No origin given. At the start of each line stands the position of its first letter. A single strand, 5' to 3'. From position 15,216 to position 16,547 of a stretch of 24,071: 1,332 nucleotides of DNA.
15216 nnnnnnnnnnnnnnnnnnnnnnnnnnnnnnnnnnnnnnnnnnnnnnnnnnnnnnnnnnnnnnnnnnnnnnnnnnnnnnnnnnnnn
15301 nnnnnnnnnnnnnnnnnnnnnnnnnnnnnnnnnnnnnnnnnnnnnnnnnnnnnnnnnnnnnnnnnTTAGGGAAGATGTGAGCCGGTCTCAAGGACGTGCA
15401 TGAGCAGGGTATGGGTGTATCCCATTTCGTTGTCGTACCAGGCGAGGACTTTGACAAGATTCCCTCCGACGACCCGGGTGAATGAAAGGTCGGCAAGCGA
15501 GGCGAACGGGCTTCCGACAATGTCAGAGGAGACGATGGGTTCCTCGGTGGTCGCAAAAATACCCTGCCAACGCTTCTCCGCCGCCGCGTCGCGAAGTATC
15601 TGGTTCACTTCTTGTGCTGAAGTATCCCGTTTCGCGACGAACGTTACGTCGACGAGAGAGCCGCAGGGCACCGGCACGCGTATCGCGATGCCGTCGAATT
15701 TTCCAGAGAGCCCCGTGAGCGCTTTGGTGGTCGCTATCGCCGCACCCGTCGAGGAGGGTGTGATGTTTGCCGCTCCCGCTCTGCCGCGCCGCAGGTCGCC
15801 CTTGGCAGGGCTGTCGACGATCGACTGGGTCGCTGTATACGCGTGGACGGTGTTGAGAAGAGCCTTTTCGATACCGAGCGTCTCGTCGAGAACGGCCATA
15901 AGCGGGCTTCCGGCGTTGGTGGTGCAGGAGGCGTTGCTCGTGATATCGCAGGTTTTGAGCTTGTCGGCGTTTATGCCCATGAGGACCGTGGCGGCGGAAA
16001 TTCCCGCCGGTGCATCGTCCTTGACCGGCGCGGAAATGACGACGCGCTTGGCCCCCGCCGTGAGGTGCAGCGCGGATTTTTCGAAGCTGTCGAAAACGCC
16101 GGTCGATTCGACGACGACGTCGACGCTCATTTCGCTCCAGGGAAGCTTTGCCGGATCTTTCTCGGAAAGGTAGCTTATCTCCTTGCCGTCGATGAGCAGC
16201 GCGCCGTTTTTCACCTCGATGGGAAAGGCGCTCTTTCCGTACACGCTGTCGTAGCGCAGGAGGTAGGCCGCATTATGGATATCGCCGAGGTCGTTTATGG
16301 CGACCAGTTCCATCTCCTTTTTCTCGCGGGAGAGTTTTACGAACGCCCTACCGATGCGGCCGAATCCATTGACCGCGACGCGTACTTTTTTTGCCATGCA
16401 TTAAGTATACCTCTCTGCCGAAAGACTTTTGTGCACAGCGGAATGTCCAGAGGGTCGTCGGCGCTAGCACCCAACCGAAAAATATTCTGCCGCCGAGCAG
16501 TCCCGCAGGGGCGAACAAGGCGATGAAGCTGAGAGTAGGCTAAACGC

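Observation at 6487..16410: Recurrent TATACT box 6-8 nt upstream of ATG starts: signature of leaderless mRNAs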

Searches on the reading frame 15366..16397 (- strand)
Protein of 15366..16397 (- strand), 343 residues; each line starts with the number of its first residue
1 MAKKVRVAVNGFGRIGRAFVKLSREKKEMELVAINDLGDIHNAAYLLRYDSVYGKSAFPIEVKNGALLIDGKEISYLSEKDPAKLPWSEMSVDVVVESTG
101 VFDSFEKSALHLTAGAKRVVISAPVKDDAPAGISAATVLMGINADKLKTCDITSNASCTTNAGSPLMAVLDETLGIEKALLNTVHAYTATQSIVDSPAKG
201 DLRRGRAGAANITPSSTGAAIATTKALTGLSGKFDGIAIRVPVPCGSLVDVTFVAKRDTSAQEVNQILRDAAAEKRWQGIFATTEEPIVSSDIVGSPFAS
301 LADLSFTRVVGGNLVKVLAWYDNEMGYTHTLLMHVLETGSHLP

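Call 7: search_protein_families(library=pfam, proteins=[window:15366-16397:-])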
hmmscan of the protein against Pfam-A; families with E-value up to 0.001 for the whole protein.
window:15366-16397:- (343 aa): 2 families
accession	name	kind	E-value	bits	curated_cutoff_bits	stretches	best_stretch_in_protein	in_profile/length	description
PF02800.25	Gp_dh_C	-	4.6e-50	169.7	24.4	1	165-321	3-158/158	Glyceraldehyde 3-phosphate dehydrogenase, C-terminal domain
PF00044.30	Gp_dh_N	-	4.6e-34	117.2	31.7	1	5-103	1-99/101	Glyceraldehyde 3-phosphate dehydrogenase, NAD binding domain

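Call 10: find_encoding_contigs(protein=window:15366-16397:-, flank=10000, max_places=6)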
Protein window:15366-16397:- (343 aa): no gene with exactly this product is on record in the collection.

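Call 11: find_related_loci(query=window:15366-16397:-, collection=genome_contigs, flank=10000)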
Query window:15366-16397:- (343 aa) in genome_contigs; peptide patterns used: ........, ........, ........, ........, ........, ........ (x = any residue, [..] = any of these).
600 stretches matched a pattern (row limit reached: there are more); 587 encode a relative of the query (tblastn E <= 1e-3); the best 80 are kept; 80 distinct loci.
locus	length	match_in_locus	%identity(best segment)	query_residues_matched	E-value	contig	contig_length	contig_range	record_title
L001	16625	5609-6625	67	5-342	1e-157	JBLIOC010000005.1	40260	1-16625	MAG: Candidatus Paceibacteria bacterium isolate 3300053785_176 Ga0535658_0001443, whole genome shotgun sequence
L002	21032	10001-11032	66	1-342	8e-157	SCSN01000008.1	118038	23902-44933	MAG: Patescibacteria group bacterium isolate FW215_bin.14 FW215_bin.14-53749, whole genome shotgun sequence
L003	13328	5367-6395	66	2-342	5e-156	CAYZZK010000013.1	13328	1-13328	MAG TPA_asm: uncultured Candidatus Saccharibacteria bacterium isolate SRP193066_co2_443 genome assembly, contig: NODE_24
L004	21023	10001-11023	65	1-339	6e-154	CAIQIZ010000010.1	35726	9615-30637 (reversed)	uncultured bacterium isolate AM-2014_bin-3837 genome assembly, contig: bin-3837:10/31, whole genome shotgun sequence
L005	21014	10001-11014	65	5-340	4e-153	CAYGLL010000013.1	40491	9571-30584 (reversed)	MAG TPA_asm: uncultured Candidatus Saccharibacteria bacterium isolate ERP113451_co5_314 genome assembly, contig: NODE_43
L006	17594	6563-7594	66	3-339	4e-153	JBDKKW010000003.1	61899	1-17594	MAG: Candidatus Parcubacteria bacterium isolate hopbrook_2019_sw_WHONDRS-S19S_0012_A_bin.19 scaffold_0000012, whole geno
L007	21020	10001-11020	64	3-340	6e-153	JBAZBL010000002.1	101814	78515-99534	MAG: Candidatus Paceibacterota bacterium isolate SO_2017_GW1_111 NODE_1353_length_101814_cov_1.497045_OW334_2017, whole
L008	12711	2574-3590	65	3-339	6e-153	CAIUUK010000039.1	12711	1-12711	uncultured bacterium isolate VK3_bin-1048 genome assembly, contig: bin-1048:39/69, whole genome shotgun sequence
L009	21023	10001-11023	65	1-339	2e-152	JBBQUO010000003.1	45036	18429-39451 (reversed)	MAG: Candidatus Paceibacteria bacterium isolate Co_metawrap_1931 Cmw_1931_k141_10418798_length_45036_cov_9.2924, whole g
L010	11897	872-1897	65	1-342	2e-152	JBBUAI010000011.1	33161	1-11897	MAG: Patescibacteria group bacterium isolate H51-bin080_1 H51_bin080_1_000000000011, whole genome shotgun sequence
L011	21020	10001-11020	64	3-342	2e-152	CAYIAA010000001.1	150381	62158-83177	MAG TPA_asm: uncultured Candidatus Saccharibacteria bacterium isolate ERP119705_co1_56 genome assembly, contig: NODE_30_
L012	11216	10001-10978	65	3-339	4e-152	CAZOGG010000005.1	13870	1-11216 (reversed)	MAG TPA_asm: uncultured Candidatus Saccharibacteria bacterium isolate SRP286056_co3_452 genome assembly, contig: NODE_47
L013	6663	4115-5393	65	1-343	1e-152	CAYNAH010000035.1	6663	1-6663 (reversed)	MAG TPA_asm: uncultured Candidatus Saccharibacteria bacterium isolate SRP342105_co1_464 genome assembly, contig: NODE_16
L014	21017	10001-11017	64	3-339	6e-151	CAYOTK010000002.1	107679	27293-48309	MAG TPA_asm: uncultured Candidatus Saccharibacteria bacterium isolate SRP278252_co2_142 genome assembly, contig: NODE_24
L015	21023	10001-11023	63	1-339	2e-150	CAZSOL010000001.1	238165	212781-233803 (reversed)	MAG TPA_asm: uncultured Candidatus Saccharibacteria bacterium isolate SRP329715_co2_59 genome assembly, contig: NODE_70_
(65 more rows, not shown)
